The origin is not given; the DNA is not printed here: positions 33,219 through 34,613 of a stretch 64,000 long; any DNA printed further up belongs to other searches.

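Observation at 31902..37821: Orphan module: degenerate haem-peroxidase-like protein, NTS-repeat PAP2/haloperoxidase-like protein, leaderless S8 subtilase-like protein and a convergent wHTH-TPR regulator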

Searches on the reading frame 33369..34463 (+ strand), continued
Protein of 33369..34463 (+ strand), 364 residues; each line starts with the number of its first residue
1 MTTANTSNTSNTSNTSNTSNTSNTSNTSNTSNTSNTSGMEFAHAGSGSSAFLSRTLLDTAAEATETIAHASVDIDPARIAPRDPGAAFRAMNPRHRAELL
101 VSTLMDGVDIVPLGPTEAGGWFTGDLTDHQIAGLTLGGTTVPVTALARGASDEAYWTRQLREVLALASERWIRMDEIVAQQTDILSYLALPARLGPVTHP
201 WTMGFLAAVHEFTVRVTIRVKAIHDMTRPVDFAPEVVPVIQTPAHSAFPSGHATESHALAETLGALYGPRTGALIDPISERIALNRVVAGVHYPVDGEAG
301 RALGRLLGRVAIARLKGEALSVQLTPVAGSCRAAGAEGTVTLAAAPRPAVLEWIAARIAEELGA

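Call 113: find_related_loci(query=A4, collection=viral_contigs, flank=6000)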
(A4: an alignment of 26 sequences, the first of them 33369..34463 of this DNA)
Query A4 (364 aa) in viral_contigs; peptide patterns used: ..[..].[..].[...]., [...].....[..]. (x = any residue, [..] = any of these).
73 stretches matched a pattern; 40 encode a relative of the query (tblastn E <= 1e-3); 40 distinct loci.
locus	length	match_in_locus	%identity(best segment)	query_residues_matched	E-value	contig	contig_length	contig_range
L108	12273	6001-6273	41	216-307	2e-16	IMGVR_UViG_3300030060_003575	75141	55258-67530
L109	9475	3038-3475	29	159-312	3e-15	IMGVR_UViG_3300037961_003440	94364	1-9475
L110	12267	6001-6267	38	218-307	4e-15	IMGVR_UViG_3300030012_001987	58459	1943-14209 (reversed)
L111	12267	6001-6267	39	218-307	4e-15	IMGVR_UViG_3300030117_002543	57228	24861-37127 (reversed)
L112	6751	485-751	36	218-307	6e-14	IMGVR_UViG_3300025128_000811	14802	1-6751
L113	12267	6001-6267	36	218-307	6e-14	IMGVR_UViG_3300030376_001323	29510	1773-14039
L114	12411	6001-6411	30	217-359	1e-13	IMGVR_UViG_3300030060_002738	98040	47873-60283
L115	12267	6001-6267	34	218-307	2e-13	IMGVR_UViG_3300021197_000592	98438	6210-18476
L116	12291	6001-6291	35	217-314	3e-13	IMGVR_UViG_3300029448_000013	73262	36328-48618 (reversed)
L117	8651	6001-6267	36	218-307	4e-13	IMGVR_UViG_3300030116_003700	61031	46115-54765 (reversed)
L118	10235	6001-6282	31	216-309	1e-9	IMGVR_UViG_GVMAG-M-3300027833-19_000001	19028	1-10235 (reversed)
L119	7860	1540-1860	33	203-305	1e-8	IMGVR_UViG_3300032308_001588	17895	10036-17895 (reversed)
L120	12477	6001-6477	26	161-307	1e-7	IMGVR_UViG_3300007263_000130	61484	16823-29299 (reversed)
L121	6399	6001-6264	30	216-307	1e-7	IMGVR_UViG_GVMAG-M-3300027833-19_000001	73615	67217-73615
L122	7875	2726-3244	24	159-324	3e-7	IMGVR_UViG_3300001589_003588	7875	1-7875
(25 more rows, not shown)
